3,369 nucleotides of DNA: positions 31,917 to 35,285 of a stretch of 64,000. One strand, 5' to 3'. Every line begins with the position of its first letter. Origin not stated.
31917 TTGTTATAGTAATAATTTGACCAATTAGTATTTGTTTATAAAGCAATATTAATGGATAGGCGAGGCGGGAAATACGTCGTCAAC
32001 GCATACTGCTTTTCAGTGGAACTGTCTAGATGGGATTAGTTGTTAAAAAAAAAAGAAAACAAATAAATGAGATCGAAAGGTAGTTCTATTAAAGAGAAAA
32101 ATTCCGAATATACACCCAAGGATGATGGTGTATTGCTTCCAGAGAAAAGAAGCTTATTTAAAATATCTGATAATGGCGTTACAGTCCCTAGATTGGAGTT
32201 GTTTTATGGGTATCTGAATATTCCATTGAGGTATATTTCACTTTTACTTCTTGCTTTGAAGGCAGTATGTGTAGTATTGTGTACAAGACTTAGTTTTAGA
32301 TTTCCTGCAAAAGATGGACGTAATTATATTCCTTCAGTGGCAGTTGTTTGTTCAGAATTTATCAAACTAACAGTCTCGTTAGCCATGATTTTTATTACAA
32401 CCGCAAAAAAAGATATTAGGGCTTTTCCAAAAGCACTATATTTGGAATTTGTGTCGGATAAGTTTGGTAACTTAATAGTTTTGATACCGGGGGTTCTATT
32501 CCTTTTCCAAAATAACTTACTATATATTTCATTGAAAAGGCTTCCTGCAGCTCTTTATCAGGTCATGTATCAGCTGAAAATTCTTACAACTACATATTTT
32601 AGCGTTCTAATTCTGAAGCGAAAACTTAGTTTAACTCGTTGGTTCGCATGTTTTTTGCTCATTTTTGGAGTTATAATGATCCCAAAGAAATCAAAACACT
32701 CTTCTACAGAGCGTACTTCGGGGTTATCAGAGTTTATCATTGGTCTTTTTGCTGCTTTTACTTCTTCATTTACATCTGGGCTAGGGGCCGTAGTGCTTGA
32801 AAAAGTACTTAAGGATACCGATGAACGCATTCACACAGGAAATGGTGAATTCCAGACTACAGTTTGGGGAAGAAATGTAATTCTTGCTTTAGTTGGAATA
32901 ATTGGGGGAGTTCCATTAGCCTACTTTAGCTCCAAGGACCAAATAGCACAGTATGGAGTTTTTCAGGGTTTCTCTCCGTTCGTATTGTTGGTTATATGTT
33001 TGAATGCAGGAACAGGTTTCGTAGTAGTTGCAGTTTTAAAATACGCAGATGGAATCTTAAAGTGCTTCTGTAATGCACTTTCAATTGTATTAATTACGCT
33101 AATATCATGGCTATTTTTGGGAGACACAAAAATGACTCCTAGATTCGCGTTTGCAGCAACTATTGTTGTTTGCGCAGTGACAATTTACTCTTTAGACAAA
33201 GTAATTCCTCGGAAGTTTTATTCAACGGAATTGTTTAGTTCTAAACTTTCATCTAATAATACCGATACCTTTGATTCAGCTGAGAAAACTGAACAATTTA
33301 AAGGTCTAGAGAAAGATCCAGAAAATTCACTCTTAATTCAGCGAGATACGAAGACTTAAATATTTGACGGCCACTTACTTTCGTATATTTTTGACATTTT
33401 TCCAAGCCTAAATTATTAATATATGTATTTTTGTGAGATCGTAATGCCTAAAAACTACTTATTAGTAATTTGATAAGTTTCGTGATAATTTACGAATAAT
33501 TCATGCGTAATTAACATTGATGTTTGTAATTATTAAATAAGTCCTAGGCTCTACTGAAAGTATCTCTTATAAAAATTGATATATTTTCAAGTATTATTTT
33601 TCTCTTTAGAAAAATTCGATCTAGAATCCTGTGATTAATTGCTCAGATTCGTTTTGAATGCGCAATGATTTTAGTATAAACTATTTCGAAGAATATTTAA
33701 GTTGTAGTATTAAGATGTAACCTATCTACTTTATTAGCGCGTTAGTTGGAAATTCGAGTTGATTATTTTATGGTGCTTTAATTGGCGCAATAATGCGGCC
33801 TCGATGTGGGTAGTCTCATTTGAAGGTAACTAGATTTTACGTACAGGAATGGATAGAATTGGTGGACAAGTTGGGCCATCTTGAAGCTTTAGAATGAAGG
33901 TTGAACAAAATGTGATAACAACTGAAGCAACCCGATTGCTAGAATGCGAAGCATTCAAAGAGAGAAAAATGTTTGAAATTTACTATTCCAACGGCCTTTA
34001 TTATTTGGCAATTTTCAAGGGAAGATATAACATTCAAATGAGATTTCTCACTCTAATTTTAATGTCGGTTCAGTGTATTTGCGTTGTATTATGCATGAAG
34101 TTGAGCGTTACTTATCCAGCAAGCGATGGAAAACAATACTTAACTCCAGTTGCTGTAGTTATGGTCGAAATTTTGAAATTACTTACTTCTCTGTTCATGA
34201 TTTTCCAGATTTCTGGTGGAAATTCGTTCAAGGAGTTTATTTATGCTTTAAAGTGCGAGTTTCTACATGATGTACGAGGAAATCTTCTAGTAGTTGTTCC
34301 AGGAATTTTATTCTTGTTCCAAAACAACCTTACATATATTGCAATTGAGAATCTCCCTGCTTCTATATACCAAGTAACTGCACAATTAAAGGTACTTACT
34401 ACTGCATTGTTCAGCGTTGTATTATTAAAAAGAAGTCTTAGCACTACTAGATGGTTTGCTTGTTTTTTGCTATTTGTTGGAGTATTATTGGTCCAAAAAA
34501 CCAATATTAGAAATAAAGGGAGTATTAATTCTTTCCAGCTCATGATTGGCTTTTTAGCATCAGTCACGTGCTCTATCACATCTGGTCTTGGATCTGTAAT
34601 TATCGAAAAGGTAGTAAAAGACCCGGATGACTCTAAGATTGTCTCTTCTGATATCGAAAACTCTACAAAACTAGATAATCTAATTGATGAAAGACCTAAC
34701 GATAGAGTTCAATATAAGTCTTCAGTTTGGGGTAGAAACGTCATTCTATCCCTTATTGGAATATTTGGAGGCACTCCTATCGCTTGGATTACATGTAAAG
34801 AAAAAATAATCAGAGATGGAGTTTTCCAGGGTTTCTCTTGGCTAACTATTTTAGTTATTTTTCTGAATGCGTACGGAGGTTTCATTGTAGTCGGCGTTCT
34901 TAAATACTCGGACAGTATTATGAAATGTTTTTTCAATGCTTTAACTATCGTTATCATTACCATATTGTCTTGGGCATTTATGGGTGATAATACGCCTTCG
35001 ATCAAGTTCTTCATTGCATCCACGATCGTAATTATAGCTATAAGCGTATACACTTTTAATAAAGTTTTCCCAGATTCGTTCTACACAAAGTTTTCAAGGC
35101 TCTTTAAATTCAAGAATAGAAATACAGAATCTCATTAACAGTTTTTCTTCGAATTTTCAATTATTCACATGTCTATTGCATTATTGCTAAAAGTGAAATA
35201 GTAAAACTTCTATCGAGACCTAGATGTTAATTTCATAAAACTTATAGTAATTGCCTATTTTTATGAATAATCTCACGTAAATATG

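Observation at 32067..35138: Tandem duplicated SLC35-type nucleotide-sugar transporters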

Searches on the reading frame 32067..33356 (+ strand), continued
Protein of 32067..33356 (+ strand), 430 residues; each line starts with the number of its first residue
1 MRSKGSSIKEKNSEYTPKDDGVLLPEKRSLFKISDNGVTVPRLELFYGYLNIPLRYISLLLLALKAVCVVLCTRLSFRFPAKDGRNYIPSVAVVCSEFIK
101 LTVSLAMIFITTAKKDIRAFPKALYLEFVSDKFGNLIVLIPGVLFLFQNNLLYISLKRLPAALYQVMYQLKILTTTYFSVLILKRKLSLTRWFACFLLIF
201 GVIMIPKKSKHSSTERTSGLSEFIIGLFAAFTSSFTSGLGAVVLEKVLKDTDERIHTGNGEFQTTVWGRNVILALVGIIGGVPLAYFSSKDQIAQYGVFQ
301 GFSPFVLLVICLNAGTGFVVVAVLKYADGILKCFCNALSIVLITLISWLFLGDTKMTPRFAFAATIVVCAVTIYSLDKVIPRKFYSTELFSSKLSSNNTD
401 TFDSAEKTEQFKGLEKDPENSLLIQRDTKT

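Call 57: fold_search(model_id=the predicted structure, library=pdb)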
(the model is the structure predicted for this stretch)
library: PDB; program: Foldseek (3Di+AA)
matches with E <= 10: 420; with E <= 0.001: 30
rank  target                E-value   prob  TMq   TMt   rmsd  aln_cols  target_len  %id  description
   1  6xbo                  1.3e-13  1.00  0.58  0.76   6.2       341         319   29  X-ray crystal structure of the mouse CMP-Sialic acid transporter in complex with 5-methyl CMP (released 2021-06-09)
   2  6oh2                  8.1e-13  1.00  0.56  0.78   4.9       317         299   29  X-ray crystal structure of the mouse CMP-sialic acid transporter in complex with CMP, by lipidic cubic phase (released 2019-04-24)
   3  6oh3                  2.5e-12  1.00  0.57  0.78   4.9       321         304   28  X-ray crystal structure of the mouse CMP-sialic acid transporter in complex with CMP-sialic acid, by lipidic cubic phase (released 2019-04-24)
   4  6i1r_A                6.7e-09  1.00  0.53  0.71   5.6       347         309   22  Crystal structure of CMP bound CST in an outward facing conformation (released 2019-06-05)
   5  6i1r_B                1.1e-08  1.00  0.53  0.70   5.6       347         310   22  Crystal structure of CMP bound CST in an outward facing conformation (released 2019-06-05)
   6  6i1z_B                1.0e-07  1.00  0.50  0.69   6.0       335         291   22  Outward facing structure of apo CST (released 2019-06-05)
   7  6i1z_A                1.1e-07  1.00  0.49  0.70   6.0       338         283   22  Outward facing structure of apo CST (released 2019-06-05)
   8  9gry_A                1.3e-06  1.00  0.52  0.72   5.1       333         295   13  Cryo-EM structure of human SLC35B1-Q113F variant with AMP-PNP (released 2025-05-21)
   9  9i20_A                1.8e-06  1.00  0.53  0.74   5.2       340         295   12  Cryo-EM structure of human SLC35B1 with ADP (released 2025-05-21)
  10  5y78_A                6.5e-06  1.00  0.49  0.67   5.5       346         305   12  Crystal structure of the triose-phosphate/phosphate translocator in complex with inorganic phosphate (released 2017-10-04)
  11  9s36_A                2.4e-05  1.00  0.52  0.67   5.7       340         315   13  Cryo-EM structure of Candida albicans Vrg4 bound to an inhibitory nanobody and GDP-Mannose. (released 2025-09-03)
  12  7paf_A                2.6e-05  1.00  0.48  0.69   5.4       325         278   17  Streptococcus pneumoniae choline importer LicB in lipid nanodiscs (released 2022-03-16)
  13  9gsl_A                3.8e-05  1.00  0.52  0.70   5.3       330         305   12  Cryo-EM structure of human SLC35B1 in inward facing conformation (released 2025-05-21)
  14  9grz                  8.5e-05  1.00  0.52  0.73   5.4       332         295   13  Cryo-EM structure of human SLC35B1 with AMP-PNP (released 2025-05-21)
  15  9gs3_B                8.5e-05  1.00  0.48  0.67   5.9       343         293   12  Cryo-EM structure of human SLC35B1-E33A variant with ADP in inward facing conformation (released 2025-05-21)
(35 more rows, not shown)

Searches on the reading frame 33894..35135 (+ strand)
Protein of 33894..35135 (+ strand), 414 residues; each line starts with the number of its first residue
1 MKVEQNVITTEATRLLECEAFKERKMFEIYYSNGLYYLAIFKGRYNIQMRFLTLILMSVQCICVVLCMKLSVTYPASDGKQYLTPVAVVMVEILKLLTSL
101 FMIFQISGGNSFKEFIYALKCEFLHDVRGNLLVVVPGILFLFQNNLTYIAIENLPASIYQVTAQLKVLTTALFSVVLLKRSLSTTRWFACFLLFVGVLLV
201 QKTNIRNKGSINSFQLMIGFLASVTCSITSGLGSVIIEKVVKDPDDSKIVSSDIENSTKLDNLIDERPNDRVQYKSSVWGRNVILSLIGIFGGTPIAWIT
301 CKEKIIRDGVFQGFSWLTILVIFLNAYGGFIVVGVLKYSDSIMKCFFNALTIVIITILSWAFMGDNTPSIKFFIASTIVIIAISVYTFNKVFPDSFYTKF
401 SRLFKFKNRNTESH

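Call 4: search_protein_families(library=pfam, proteins=[window:33894-35135:+], max_evalue=0.01)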
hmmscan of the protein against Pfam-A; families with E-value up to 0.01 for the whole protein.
window:33894-35135:+ (414 aa): 2 families
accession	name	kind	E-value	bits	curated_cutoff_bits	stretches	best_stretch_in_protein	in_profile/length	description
PF04142.21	Nuc_sug_transp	-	2.2e-69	234.5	27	2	47-247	3-206/315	Nucleotide-sugar transporter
PF00892.27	EamA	-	4.9e-07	30.5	28.2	1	72-200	16-133/135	EamA-like transporter family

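Call 13: find_homologous_proteins(query=window:33894-35135:+, max_evalue=0.00001)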
Query window:33894-35135:+ (414 aa): 28 proteins with E <= 0.00001 among 8000 candidates.
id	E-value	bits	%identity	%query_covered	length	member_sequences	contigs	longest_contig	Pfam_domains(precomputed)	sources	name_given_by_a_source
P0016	1.7e-266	902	100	100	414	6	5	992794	PF00892.27,PF04142.22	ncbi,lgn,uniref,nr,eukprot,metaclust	ncbi:UDP N-acetylglucosamine transporter-like nucleotide sugar transporter with 10 transmembrane dom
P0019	6.0e-233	791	85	100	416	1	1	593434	PF00892.27,PF16913.12,PF04142.22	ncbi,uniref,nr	ncbi:UDP N-acetylglucosamine transporter-like nucleotide sugar transporter [Cryptosporidium sp. chip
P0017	1.7e-210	718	78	100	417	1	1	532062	PF00892.27,PF04142.22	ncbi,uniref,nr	ncbi:UDP N-acetylglucosamine transporter-like nucleotide sugar transporter [Cryptosporidium ubiquitu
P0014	4.9e-207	706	77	99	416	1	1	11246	PF00892.27,PF16913.12,PF04142.22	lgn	-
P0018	1.0e-196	672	74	98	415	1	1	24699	PF00892.27,PF04142.22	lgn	-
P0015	9.4e-189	646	72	99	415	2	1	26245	PF00892.27,PF16913.12,PF04142.22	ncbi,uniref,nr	ncbi:UDP N-acetylglucosamine transporter-like nucleotide sugar transporter [Cryptosporidium canis]|u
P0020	7.6e-177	607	69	95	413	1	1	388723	PF00892.27,PF16913.12,PF04142.22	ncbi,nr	ncbi:UDP N-acetylglucosamine transporter-like nucleotide sugar transporter [Cryptosporidium felis]|n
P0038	2.2e-164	566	65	97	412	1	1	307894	PF00892.27,PF16913.12,PF04142.22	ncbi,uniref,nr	ncbi:UDP N-acetylglucosamine transporter-like nucleotide sugar transporter [Cryptosporidium ryanae]|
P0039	5.0e-164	565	64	94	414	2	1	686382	PF00892.27,PF16913.12,PF04142.22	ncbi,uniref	ncbi:UDP N-acetylglucosamine transporter-like nucleotide sugar transporter [Cryptosporidium xiaoi]|u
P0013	3.3e-108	381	50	90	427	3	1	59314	PF00892.27,PF16913.12,PF04142.22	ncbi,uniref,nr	ncbi:UDP-galactose transporter family protein [Cryptosporidium andersoni]|uniref:UDP-galactose trans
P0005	1.9e-99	352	45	98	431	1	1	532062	PF00892.27,PF04142.22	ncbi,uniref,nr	ncbi:UDP N-acetylglucosamine transporter-like nucleotide sugar transporter [Cryptosporidium ubiquitu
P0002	5.2e-99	350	46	95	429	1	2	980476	PF00892.27,PF04142.22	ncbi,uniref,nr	ncbi:Nucleotide-sugar transporter family protein [Cryptosporidium meleagridis]|uniref:Nucleotide-sug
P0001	8.4e-97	343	46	94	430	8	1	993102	PF00892.27,PF04142.22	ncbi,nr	ncbi:UDP N-acetylglucosamine transporter-like nucleotide sugar transporter [Cryptosporidium tyzzeri]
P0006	1.3e-96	343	48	87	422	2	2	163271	PF00892.27,PF04142.22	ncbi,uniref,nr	ncbi:UDP N-acetylglucosamine transporter-like nucleotide sugar transporter [Cryptosporidium canis]|u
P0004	1.6e-96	342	44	99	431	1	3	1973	PF00892.27,PF04142.22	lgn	-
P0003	2.0e-96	342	44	95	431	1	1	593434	PF00892.27,PF04142.22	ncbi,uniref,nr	ncbi:UDP N-acetylglucosamine transporter-like nucleotide sugar transporter [Cryptosporidium sp. chip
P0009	9.2e-95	336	47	90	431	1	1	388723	PF00892.27,PF04142.22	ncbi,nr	ncbi:UDP N-acetylglucosamine transporter-like nucleotide sugar transporter [Cryptosporidium felis]|n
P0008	4.6e-93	331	46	90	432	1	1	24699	PF00892.27,PF04142.22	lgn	-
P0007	4.6e-92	328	48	87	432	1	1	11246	PF00892.27,PF04142.22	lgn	-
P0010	9.9e-89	317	46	85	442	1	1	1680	PF00892.27,PF04142.22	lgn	-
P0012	1.6e-85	306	43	92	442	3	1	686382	PF00892.27,PF04142.22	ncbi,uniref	ncbi:UDP N-acetylglucosamine transporter-like nucleotide sugar transporter [Cryptosporidium xiaoi]|u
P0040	8.3e-41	159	34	84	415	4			PF00892.27,PF08449.18,PF04142.22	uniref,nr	uniref:UDP-N-acetylglucosamine transporter-like n=1 Tax=Dermatophagoides pteronyssinus TaxID=6956 Re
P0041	4.6e-33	133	39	65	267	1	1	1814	PF00892.27,PF08627.17,PF04142.22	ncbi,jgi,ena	jgi:UDP-sugar transporter A1/2/3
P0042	2.3e-32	131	33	75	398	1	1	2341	PF00892.27,PF04142.22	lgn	-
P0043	8.1e-29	119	32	82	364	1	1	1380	PF00892.27,PF04142.22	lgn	-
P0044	1.3e-22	99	27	84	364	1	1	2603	PF00892.27,PF04142.22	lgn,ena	-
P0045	6.4e-20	90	32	63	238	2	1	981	PF00892.27,PF04142.22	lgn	-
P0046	3.9e-17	81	29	75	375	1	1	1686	PF00892.27,PF04142.22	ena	-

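Call 15: find_encoding_contigs(protein=P0039, flank=8000, max_places=2)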
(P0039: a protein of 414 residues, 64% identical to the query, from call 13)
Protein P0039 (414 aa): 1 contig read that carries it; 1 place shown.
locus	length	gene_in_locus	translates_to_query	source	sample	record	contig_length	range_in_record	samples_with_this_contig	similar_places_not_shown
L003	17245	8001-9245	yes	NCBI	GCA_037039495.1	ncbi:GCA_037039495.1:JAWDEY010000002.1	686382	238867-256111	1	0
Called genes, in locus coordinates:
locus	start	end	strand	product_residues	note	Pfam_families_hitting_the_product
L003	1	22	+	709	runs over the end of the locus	-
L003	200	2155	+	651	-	-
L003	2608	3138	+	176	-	-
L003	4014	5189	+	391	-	-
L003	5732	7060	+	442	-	PF00892:EamA (weak), PF04142:Nuc_sug_transp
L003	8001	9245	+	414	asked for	PF04142:Nuc_sug_transp, PF16913:PUNUT (weak), PF00892:EamA, PF04142:Nuc_sug_transp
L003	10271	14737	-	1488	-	PF00122:E1-E2_ATPase, PF00702:Hydrolase (faint)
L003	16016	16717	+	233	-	PF00439:Bromodomain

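Call 56: predict_structure(alignment_id=A4)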
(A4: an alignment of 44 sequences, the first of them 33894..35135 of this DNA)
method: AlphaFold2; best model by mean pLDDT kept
length: 414 residues; sequences in the alignment: 44
mean_pLDDT: 77.5   pTM: 0.76
mean pLDDT of the five models: 77.5, 77.0, 76.3, 75.7, 73.7
residues with pLDDT >= 90: 72; 70-90: 240; 50-70: 62; < 50: 40
segments of 3 or more residues with pLDDT < 50: 1-21, 250-253, 405-414
pLDDT, mean of each block of 10 residues (from residue 1): 38 41 72 82 83 88 88 79 90 92 82 84 83 90 90 85 87 87 86 88 61 81 91 85 56 52 58 65 91 93 91 89 87 76 74 84 74 85 77 57 51 41
secondary structure, 60 per line:
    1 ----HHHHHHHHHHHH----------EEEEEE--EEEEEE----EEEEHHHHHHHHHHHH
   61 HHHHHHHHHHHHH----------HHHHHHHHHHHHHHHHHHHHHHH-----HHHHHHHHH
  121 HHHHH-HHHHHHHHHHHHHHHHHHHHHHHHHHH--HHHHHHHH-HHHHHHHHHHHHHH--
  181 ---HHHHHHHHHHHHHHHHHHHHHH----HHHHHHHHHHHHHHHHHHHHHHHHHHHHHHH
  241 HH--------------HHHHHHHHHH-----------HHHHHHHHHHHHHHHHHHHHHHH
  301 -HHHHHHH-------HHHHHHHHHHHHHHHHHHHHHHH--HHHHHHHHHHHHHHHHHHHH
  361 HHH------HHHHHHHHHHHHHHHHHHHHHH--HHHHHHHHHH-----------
elements in order: H5-16 E27-32 E35-40 E45-48 H49-73 H84-106 H112-125 H127-153 H156-163 H165-178 H184-205 H210-242 H257-266 H278-300 H302-308 H316-338 H341-363 H370-391 H394-403

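Call 60: fold_search(model_id=the predicted structure, library=pdb)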
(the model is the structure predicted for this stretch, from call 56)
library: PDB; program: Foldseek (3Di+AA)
matches with E <= 10: 412; with E <= 0.001: 21
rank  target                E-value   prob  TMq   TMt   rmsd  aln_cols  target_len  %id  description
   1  6xbo                  5.3e-13  1.00  0.58  0.74   5.2       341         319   29  X-ray crystal structure of the mouse CMP-Sialic acid transporter in complex with 5-methyl CMP (released 2021-06-09)
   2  6oh3                  1.1e-12  1.00  0.59  0.78   5.1       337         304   28  X-ray crystal structure of the mouse CMP-sialic acid transporter in complex with CMP-sialic acid, by lipidic cubic phase (released 2019-04-24)
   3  6oh2                  2.7e-12  1.00  0.58  0.78   4.9       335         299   30  X-ray crystal structure of the mouse CMP-sialic acid transporter in complex with CMP, by lipidic cubic phase (released 2019-04-24)
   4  6i1r_B                4.2e-08  1.00  0.52  0.66   6.1       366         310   24  Crystal structure of CMP bound CST in an outward facing conformation (released 2019-06-05)
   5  6i1r_A                4.4e-08  1.00  0.52  0.66   6.1       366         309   24  Crystal structure of CMP bound CST in an outward facing conformation (released 2019-06-05)
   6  6i1z_A                1.1e-07  1.00  0.48  0.67   6.2       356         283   24  Outward facing structure of apo CST (released 2019-06-05)
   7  6i1z_B                1.3e-07  1.00  0.50  0.67   6.1       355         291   24  Outward facing structure of apo CST (released 2019-06-05)
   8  9gry_A                5.2e-07  1.00  0.56  0.75   6.0       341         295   12  Cryo-EM structure of human SLC35B1-Q113F variant with AMP-PNP (released 2025-05-21)
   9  9i20_A                1.2e-06  1.00  0.55  0.75   6.2       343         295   11  Cryo-EM structure of human SLC35B1 with ADP (released 2025-05-21)
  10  9s36_A                5.6e-06  1.00  0.55  0.70   5.8       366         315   13  Cryo-EM structure of Candida albicans Vrg4 bound to an inhibitory nanobody and GDP-Mannose. (released 2025-09-03)
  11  5y78_A                2.4e-05  1.00  0.50  0.66   6.9       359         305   12  Crystal structure of the triose-phosphate/phosphate translocator in complex with inorganic phosphate (released 2017-10-04)
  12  9gs3_B                2.9e-05  1.00  0.51  0.69   6.6       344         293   12  Cryo-EM structure of human SLC35B1-E33A variant with ADP in inward facing conformation (released 2025-05-21)
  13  9grz                  3.0e-05  1.00  0.54  0.73   6.5       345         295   12  Cryo-EM structure of human SLC35B1 with AMP-PNP (released 2025-05-21)
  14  9gsl_A                4.1e-05  1.00  0.55  0.71   5.3       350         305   11  Cryo-EM structure of human SLC35B1 in inward facing conformation (released 2025-05-21)
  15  7paf_A                1.4e-04  1.00  0.46  0.65   5.7       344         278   15  Streptococcus pneumoniae choline importer LicB in lipid nanodiscs (released 2022-03-16)
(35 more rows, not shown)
